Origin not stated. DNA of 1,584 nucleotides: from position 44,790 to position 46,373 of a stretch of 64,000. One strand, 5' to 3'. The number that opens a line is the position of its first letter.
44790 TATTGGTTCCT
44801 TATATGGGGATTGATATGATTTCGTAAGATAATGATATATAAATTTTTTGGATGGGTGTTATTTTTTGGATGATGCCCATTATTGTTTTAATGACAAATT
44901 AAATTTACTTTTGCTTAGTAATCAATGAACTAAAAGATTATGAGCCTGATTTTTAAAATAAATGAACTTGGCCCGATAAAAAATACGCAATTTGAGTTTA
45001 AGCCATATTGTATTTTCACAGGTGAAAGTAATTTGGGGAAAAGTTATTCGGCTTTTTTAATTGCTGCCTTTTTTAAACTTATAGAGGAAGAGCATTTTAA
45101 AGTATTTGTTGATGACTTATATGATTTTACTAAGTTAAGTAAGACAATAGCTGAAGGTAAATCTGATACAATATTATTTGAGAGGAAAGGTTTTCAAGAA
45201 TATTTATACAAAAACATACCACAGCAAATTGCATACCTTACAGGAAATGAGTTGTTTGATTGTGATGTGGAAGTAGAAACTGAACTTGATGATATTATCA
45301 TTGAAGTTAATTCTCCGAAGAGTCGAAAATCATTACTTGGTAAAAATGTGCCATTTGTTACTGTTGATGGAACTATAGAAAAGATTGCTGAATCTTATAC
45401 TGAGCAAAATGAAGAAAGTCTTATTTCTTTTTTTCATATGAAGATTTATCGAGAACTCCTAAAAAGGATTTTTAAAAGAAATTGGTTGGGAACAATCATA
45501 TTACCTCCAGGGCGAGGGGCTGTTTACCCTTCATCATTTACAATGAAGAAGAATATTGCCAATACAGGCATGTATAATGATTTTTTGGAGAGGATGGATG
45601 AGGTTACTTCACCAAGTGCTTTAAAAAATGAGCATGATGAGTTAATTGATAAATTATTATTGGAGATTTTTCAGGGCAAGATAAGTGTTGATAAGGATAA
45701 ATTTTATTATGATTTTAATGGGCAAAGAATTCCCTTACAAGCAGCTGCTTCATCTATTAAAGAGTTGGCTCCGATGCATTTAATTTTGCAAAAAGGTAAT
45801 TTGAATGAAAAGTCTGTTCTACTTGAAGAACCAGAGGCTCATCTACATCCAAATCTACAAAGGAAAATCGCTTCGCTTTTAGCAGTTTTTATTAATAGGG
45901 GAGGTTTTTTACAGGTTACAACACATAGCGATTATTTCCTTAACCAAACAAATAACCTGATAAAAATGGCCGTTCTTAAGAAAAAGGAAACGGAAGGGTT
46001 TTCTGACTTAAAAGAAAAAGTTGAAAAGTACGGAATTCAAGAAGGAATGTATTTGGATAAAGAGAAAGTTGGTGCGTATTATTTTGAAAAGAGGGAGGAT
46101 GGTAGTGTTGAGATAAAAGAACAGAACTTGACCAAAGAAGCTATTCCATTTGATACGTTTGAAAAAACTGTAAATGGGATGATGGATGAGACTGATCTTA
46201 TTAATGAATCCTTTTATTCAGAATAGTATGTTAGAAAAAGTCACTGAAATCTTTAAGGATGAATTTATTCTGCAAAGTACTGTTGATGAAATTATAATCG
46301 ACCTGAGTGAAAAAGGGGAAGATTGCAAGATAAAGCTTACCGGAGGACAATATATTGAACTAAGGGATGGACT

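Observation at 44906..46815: Two-gene module: ABC/OLD-type ATPase plus a small D...ExK protein; candidate uncharacterised defence system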

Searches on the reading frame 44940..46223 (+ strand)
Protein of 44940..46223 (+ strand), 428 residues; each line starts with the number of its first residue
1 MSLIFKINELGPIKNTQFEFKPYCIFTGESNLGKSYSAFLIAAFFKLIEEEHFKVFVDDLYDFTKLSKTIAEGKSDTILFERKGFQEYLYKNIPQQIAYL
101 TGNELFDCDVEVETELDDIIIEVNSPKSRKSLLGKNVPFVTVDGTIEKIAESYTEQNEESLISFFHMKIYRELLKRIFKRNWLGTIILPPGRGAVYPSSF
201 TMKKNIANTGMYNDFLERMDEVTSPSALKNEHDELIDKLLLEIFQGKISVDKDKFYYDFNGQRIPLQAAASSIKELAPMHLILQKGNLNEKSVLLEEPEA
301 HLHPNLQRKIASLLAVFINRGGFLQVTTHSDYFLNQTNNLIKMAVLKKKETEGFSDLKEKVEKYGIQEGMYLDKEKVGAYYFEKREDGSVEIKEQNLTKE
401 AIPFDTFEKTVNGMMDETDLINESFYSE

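Call 3: search_protein_families(library=pfam, proteins=[window:44940-46223:+], max_evalue=1)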
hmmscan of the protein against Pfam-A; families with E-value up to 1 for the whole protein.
window:44940-46223:+ (428 aa): 2 families
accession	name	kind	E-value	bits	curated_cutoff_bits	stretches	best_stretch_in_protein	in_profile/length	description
PF13175.12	AAA_15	-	1.1e-08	35.6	32.1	1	6-333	7-373/374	AAA ATPase domain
PF13304.12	AAA_21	-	6.7e-08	33.4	27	1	293-335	262-304/304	AAA domain, putative AbiEii toxin, Type IV TA system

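Call 4: search_protein_families(library=padloc, proteins=[window:44940-46223:+], max_evalue=1)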
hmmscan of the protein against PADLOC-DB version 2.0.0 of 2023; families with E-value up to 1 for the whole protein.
window:44940-46223:+ (428 aa): 94 families (the best 25 are shown)
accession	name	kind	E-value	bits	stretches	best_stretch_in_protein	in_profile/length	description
PDLC04033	PD-T4-4_A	-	2.4e-32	110.8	2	214-419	247-452/460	-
PDLC04664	PDC-M47A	-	7.4e-26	89.1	2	214-386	243-411/461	-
PDLC04032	PD-T4-4_A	-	7.9e-18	62.6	2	228-412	281-459/474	-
PDLC03878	NsnB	-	6.5e-16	57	1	10-416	10-333/345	-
PDLC04214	HEC-02A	-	3.5e-14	50.8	1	211-370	157-316/338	-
PDLC04213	HEC-02A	-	3.7e-14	51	1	202-359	143-296/337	-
PDLC02979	AriA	-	8.6e-12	43.5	1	6-334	7-373/373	-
PDLC04710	PDC-M56A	-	1.4e-11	42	2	228-393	169-343/382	-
PDLC04562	PDC-M29A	-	2.6e-11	41.4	2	295-405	277-385/410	-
PDLC04146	HEC-02B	-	2.4e-10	38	1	235-361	178-309/344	-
PDLC00067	GajA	-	2.6e-09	34.1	1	293-358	308-370/604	AAA ATPase domain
PDLC00064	GajA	-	2.3e-08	31.5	1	281-351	119-189/464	AAA ATPase domain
PDLC04182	HEC-01A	-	2.4e-08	31.4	1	287-379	303-393/406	-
PDLC02358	Old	-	2.4e-08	31.2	1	273-360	269-357/578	Old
PDLC02980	AriA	-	2.6e-08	32.2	1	291-335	260-304/304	-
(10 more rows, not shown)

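Call 5: search_protein_families(library=ncbifam, proteins=[window:44940-46223:+], max_evalue=1)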
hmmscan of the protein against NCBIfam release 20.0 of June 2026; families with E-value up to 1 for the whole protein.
window:44940-46223:+ (428 aa): 2 families
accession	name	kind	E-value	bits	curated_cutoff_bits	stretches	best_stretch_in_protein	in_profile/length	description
NF041760.1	PtuA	equivalog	0.00044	19.3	500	1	293-339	380-425/524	retron Ec78 anti-phage system effector ATPase PtuA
TIGR01189.1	ccmA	equivalog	0.035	13.8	131.6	1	294-339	150-195/198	heme ABC exporter ATP-binding protein CcmA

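Call 7: search_protein_families(library=phrogs, proteins=[window:44940-46223:+], max_evalue=1)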
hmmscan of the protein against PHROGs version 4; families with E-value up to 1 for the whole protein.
window:44940-46223:+ (428 aa): 8 families
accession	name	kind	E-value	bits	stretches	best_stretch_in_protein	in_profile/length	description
phrog_13167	-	unknown function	2e-18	67.6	1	219-424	260-464/477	-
phrog_14430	-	unknown function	4.8e-14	53.4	2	248-343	295-391/444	-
phrog_9802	-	unknown function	2.8e-08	34.2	1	290-370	285-360/438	-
phrog_8323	-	unknown function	2e-07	30.9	1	293-391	325-421/623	-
phrog_4747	-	unknown function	2.9e-07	30.9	1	293-339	337-384/610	-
phrog_21420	-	unknown function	9.2e-07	28.7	1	290-343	525-579/654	-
phrog_8066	-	unknown function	3e-06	27.4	1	290-369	383-462/522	-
phrog_36631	-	unknown function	0.78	11.4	1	347-374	39-66/77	-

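Call 18: find_homologous_proteins(query=window:44940-46223:+, max_evalue=0.00001)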
Query window:44940-46223:+ (428 aa): 403 proteins with E <= 0.00001 among 8000 candidates; the best 120 are listed.
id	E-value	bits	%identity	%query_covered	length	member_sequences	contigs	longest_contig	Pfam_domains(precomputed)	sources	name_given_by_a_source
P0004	6.5e-279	943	100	100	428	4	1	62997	PF13175.13,PF13304.13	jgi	jgi:predicted ATPase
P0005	4.2e-183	627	67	100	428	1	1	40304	PF13175.13,PF13304.13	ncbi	-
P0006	4.0e-173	595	64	100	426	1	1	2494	PF13175.13,PF13304.13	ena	-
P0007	6.7e-97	344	42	100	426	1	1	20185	PF13175.13,PF13304.13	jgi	-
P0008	1.7e-82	296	38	98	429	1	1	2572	PF13175.13,PF13304.13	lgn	-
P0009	5.0e-82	295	42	98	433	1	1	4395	PF13175.13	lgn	-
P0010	3.2e-79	285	39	100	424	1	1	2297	PF13175.13,PF13304.13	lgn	-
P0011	3.6e-79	285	39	99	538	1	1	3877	-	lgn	-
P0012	5.0e-79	285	39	98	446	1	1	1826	PF13175.13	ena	-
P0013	1.5e-77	280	38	98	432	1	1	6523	PF13175.13,PF13304.13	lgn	-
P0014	2.9e-76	276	39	99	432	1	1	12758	PF13175.13,PF13304.13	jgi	jgi:predicted ATPase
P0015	2.0e-75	273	37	98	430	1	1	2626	PF13175.13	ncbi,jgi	-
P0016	2.6e-75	272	37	99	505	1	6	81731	PF13175.13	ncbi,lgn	-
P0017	2.8e-74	269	38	100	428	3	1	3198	PF13175.13,PF13304.13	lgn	-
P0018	4.8e-74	268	37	96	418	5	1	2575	PF13175.13,PF13304.13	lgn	-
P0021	9.4e-73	264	37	99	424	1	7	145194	PF13175.13,PF13304.13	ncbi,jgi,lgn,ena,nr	ncbi:MAG: hypothetical protein A2Y34_08190 [Spirochaetes bacterium GWC1_27_15]|nr:MAG: hypothetical 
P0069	1.4e-56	211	33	96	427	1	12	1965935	PF13175.13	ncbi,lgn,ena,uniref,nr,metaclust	ncbi:hypothetical protein BWX39_03600 [Prevotella intermedia ATCC 25611 = DSM 20706]|uniref:AAA fami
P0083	1.8e-55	207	33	98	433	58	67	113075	PF13175.13,PF13304.13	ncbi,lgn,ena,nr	ncbi:hypothetical protein B5F91_12295 [Bacteroides sp. An322]|nr:hypothetical protein B5F91_12295 [B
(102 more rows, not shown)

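Call 19: find_encoding_contigs(protein=P0005, flank=6000, max_places=3)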
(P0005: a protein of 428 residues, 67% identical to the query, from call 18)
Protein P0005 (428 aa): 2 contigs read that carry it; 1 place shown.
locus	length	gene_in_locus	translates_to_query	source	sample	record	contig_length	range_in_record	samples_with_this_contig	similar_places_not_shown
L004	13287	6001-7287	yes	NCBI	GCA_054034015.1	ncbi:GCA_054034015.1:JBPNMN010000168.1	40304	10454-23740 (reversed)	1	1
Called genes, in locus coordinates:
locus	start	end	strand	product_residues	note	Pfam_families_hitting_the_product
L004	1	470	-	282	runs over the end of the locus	PF03577:Peptidase_C69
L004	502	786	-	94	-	-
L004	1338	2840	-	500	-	PF01773:Nucleos_tra2_N, PF07670:Gate, PF07662:Nucleos_tra2_C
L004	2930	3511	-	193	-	PF02577:BFN_dom, PF02151:UVR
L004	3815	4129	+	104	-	PF00829:Ribosomal_L21p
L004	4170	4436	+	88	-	PF01016:Ribosomal_L27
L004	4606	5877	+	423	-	PF02403:Seryl_tRNA_N, PF00587:tRNA-synt_2b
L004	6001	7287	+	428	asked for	PF13175:AAA_15, PF13304:AAA_21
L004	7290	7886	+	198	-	-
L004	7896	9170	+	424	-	PF16217:M64_N, PF09471:Peptidase_M64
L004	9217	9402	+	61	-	-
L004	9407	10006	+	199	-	PF01914:MarC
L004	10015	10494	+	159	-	PF00075:RNase_H, PF13456:RVT_3 (faint)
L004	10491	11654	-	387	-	PF01553:Acyltransferase (weak)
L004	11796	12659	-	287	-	PF14257:DUF4349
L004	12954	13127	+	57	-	-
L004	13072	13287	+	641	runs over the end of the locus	PF00515:TPR_1 (faint), PF07719:TPR_2 (faint), PF13428:TPR_14 (faint), PF13174:TPR_6 (faint), PF14559:TPR_19 (faint), PF13176:TPR_7 (faint), PF13432:TPR_16 (faint), PF25058:ARM_TT21 (weak)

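Call 20: find_encoding_contigs(protein=P0007, flank=6000, max_places=3)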
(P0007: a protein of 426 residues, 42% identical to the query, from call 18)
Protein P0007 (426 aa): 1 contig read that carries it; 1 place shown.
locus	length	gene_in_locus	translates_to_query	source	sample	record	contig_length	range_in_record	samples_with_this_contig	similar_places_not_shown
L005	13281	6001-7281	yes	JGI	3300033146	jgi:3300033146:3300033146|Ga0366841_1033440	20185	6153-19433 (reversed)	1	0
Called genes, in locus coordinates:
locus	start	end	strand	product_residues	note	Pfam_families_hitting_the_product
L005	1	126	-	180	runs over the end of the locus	-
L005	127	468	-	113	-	-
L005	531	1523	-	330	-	-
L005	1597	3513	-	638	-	PF00999:Na_H_Exchanger, PF02254:TrkA_N, PF02080:TrkA_C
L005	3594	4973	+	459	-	PF00092:VWA (weak), PF13519:VWA_2 (weak)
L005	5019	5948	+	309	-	PF14238:DUF4340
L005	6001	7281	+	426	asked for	PF13175:AAA_15, PF13304:AAA_21 (weak)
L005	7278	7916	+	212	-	-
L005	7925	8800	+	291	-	PF03755:YicC-like_N, PF08340:YicC-like_C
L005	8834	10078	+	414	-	PF20094:GWxTD_dom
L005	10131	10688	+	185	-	PF05430:Methyltransf_30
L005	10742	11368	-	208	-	PF09603:Fib_succ_major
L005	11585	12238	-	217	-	-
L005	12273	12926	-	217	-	-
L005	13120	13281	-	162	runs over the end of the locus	PF03190:Thioredox_DsbH, PF13899:Thioredoxin_7, PF13098:Thioredoxin_2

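Call 21: find_encoding_contigs(protein=P0069, flank=6000, max_places=3)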
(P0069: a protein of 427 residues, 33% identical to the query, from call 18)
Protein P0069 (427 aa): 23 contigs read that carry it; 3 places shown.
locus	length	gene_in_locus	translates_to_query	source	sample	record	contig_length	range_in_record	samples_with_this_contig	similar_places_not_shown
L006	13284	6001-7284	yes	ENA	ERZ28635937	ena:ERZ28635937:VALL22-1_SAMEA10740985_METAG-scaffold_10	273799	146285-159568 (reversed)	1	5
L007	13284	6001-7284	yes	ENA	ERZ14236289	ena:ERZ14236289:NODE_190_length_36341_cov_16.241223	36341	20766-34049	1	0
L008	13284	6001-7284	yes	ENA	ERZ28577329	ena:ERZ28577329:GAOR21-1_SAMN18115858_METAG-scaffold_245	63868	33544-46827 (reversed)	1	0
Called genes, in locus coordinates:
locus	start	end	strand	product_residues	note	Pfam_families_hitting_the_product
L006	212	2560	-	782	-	PF12799:LRR_4 (faint), PF13855:LRR_8 (faint), PF18962:Por_Secre_tail (weak)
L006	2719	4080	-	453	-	PF01546:Peptidase_M20, PF07687:M20_dimer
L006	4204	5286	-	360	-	PF13306:LRR_5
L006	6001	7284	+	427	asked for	PF13175:AAA_15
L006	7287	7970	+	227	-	-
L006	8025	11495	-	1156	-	PF17757:UvrB_inter, PF02559:CarD_TRCF_RID, PF00270:DEAD, PF04851:ResIII, PF00271:Helicase_C, PF03461:TRCF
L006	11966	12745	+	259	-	PF04536:TPM_phosphatase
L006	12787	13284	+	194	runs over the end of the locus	PF04011:LemA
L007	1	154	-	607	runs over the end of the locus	PF12799:LRR_4 (faint)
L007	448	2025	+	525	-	PF00515:TPR_1 (faint), PF07719:TPR_2 (faint), PF13424:TPR_12 (faint)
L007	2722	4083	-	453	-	PF01546:Peptidase_M20, PF07687:M20_dimer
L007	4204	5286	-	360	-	PF13306:LRR_5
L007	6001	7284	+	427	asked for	PF13175:AAA_15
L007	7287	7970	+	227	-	-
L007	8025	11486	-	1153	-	PF17757:UvrB_inter, PF02559:CarD_TRCF_RID, PF00270:DEAD, PF04851:ResIII, PF00271:Helicase_C, PF03461:TRCF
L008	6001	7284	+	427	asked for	PF13175:AAA_15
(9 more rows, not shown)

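Call 23: search_protein_families(library=padloc, proteins=[L004:7290-7883:+, L005:7278-7913:+, L006:7287-7967:+, L005:6001-7278:+, L006:6001-7281:+], max_evalue=0.1)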
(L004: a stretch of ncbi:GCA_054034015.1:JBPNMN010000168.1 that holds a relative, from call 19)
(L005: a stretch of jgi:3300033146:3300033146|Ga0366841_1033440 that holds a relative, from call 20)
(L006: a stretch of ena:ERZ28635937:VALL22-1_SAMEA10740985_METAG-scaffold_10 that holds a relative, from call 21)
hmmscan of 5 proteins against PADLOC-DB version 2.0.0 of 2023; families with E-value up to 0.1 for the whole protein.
L004:7290-7883:+ (198 aa): 0 families

L005:7278-7913:+ (212 aa): 1 family
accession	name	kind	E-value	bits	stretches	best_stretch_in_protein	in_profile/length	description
PDLC04563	PDC-M29B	-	4.1e-06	25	1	66-113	67-111/164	-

L006:7287-7967:+ (227 aa): 0 families

L005:6001-7278:+ (426 aa): 54 families (the best 25 are shown)
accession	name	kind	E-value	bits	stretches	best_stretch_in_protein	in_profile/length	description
PDLC04033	PD-T4-4_A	-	2e-36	124.2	2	209-419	246-454/460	-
PDLC04664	PDC-M47A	-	4e-32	109.8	2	210-352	243-386/461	-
PDLC04032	PD-T4-4_A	-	9.9e-19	65.6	1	227-414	281-460/474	-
PDLC02979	AriA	-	3.9e-14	51.2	1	6-332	7-373/373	-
PDLC04213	HEC-02A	-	1.9e-12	45.4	1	206-360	151-299/337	-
PDLC03878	NsnB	-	2.7e-12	45.1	1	7-398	7-334/345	-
PDLC04710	PDC-M56A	-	4.7e-11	40.3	2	289-387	242-340/382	-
PDLC00066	GajA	-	8.4e-10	35.8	1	287-359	277-350/567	AAA ATPase domain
PDLC04146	HEC-02B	-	1.2e-09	35.7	1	229-371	177-321/344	-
PDLC00069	GajA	-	1.3e-09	35.1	1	291-353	338-404/687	AAA ATPase domain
PDLC04177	HEC-01A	-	1.8e-09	35.1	1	281-366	291-372/393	-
PDLC02981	AriAB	-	1.9e-09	34.8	1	285-354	328-403/694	-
PDLC00077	GajA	-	3.9e-09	33.6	1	290-354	336-404/616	AAA ATPase domain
PDLC00067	GajA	-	7.9e-09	32.5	1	290-361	307-376/604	AAA ATPase domain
PDLC00070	GajA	-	8.4e-09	32.6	1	277-348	280-355/596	AAA ATPase domain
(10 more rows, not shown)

L006:6001-7281:+ (427 aa): 71 families (the best 25 are shown)
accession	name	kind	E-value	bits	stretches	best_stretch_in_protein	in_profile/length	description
PDLC04033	PD-T4-4_A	-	8.8e-35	118.8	2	234-421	266-454/460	-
PDLC04032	PD-T4-4_A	-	1.9e-26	91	2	234-383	285-432/474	-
PDLC04664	PDC-M47A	-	1.4e-22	78.3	2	253-413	282-448/461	-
PDLC03878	NsnB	-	7.6e-14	50.2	2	288-340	234-286/345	-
PDLC02979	AriA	-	9.1e-13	46.7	1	235-335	265-373/373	-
PDLC04214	HEC-02A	-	3.6e-12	44.2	1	246-340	190-287/338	-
PDLC00080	GajA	-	5e-08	30.1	1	282-350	282-351/622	AAA ATPase domain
PDLC00091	GajA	-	5.5e-08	30.1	1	279-357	285-363/627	AAA ATPase domain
PDLC04146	HEC-02B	-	8.8e-08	29.5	1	253-342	199-290/344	-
PDLC04562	PDC-M29A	-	9.6e-08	29.6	1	284-391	265-376/410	-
PDLC00096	GajA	-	1.7e-07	28.4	1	293-342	291-346/630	AAA ATPase domain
PDLC00265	PtuA1|PtuA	-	2.1e-07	28.4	1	295-348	330-386/479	AAA ATPase domain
PDLC04710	PDC-M56A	-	2.1e-07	28.3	1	250-359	188-307/382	-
PDLC04213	HEC-02A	-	2.2e-07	28.7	1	227-342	166-283/337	-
PDLC00099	GajA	-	2.4e-07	28.1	1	284-338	292-347/626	AAA ATPase domain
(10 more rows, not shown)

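Call 52: search_dna_similar(query=window:44940-46223:+, collection=plasmids, mode=protein, max_evalue=0.00001, max_rows=25)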
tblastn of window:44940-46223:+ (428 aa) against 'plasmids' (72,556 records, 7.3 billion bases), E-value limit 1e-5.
Records with a match: 22; places in all: 22; records where one place covers at least 80% of the query: 0.
Best place of each record, by identity: <60% 22.
By first word of the organism name: Klebsiella 11; Escherichia 7; Serratia 1; Bernardetia 1; Annamia 1; Bacillus 1.
By predicted mobility (MOB-suite, as given by PLSDB): non-mobilizable 17; mobilizable 3; conjugative 2.
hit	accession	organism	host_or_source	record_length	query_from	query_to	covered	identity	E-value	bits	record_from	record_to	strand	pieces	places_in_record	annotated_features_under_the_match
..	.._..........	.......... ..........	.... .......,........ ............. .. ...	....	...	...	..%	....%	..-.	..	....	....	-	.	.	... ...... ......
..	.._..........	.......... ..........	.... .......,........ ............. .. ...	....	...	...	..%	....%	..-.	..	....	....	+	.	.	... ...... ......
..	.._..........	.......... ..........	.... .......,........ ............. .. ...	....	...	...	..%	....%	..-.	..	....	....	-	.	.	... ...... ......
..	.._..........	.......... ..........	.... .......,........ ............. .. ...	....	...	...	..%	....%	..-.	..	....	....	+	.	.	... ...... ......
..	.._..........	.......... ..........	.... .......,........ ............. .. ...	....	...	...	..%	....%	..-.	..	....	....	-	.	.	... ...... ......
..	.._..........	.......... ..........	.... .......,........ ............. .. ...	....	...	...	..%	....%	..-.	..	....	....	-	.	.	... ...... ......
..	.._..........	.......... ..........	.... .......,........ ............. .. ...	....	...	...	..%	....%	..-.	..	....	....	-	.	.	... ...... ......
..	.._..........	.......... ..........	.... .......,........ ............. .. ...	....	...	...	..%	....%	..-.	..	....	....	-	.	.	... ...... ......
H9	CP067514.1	Klebsiella pneumoniae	Homo sapiens,other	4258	208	421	50%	24.7%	9e-7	59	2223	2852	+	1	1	AAA family ATPase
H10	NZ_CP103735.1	Klebsiella pneumoniae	Homo sapiens,blood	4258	208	421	50%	24.7%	9e-7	59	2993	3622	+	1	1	AAA family ATPase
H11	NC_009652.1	Klebsiella pneumoniae subsp. pneumoniae MGH 78578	-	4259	208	421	50%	24.7%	1e-6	59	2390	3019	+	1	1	AAA family ATPase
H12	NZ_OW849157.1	Serratia marcescens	Homo sapiens,Complejo Asistencial ...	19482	216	377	38%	28.3%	2e-7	61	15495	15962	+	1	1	AAA family ATPase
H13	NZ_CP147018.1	Bernardetia sp. Wsw4-3y2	Red alga,Red algae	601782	258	391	31%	32.6%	2e-11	74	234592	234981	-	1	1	AAA family ATPase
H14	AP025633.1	Annamia dubia NIES-4383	-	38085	248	380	31%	30.9%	5e-8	63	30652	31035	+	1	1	hypothetical protein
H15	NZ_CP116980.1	Escherichia coli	Sus scrofa,whole genome,feces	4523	208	350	33%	28.3%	7e-6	56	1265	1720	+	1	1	AAA family ATPase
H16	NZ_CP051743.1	Escherichia coli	Homo sapiens,whole organism,rectal swab ...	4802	293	428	32%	29.4%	2e-6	57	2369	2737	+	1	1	AAA family ATPase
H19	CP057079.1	Escherichia coli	culture,Pooled pig faecal samples ...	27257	260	377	28%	31.4%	2e-6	58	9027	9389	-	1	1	AAA family ATPase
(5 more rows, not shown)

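Call 53: search_dna_similar(query=window:44940-46223:+, collection=phages, mode=protein, max_evalue=0.00001, max_rows=25)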
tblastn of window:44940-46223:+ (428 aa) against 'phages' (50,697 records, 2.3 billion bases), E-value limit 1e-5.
Records with a match: 4; places in all: 4; records where one place covers at least 80% of the query: 1.
Best place of each record, by identity: <60% 4.
By first word of the organism name: Vibrio 3; Bacteriophage 1.
By host as written in the record: Vibrio cyclitrophicus 2; - 1; Vibrio cyclitrophicus 10N.222.45.E8 1.
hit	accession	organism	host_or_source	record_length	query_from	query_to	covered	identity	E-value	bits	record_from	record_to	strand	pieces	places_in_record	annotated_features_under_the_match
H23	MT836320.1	Bacteriophage sp.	human fecal samples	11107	7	391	90%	22.3%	2e-8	63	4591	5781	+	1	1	record has no annotation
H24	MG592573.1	Vibrio phage 1.202.O._10N.222.45.E8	Vibrio cyclitrophicus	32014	293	417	29%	28.3%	2e-6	56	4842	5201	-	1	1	AAA domain protein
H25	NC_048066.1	Vibrio phage 1.202.O._10N.222.45.E8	Vibrio cyclitrophicus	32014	293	417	29%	28.3%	2e-6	56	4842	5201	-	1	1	AAA family ATPase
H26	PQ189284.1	Vibrio phage 10N.222.45.E8_PE001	Vibrio cyclitrophicus 10N.222.45.E8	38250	293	417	29%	28.3%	2e-6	56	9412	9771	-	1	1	hypothetical protein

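Call 54: get_annotated_region(hit=H11, flank=3000)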
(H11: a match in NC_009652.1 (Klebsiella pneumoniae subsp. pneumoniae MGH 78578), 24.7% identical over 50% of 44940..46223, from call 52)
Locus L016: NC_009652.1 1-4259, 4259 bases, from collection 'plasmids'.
description: Klebsiella pneumoniae subsp. pneumoniae MGH 78578 plasmid pKPN6, complete sequence
organism: Klebsiella pneumoniae subsp. pneumoniae MGH 78578 (NCBI taxid 272620)
taxonomy: Bacteria; Pseudomonadota; Gammaproteobacteria; Enterobacterales; Enterobacteriaceae; Klebsiella; Klebsiella pneumoniae; Klebsiella pneumoniae subsp. pneumoniae MGH 78578
host: -; source: -; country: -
typing (MOB-suite, as given by PLSDB): non-mobilizable; replicon ColRNAI_rep_cluster_1987
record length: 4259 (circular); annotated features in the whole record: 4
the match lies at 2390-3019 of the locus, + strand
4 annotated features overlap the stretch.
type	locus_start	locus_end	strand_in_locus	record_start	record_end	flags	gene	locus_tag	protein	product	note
CDS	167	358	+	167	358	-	-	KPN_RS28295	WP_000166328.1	Rop family plasmid primer RNA-binding protein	-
CDS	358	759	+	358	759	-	-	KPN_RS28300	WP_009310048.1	helix-turn-helix domain-containing protein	-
CDS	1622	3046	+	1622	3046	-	-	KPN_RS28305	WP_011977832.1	AAA family ATPase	-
CDS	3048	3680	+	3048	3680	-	-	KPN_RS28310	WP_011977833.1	hypothetical protein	-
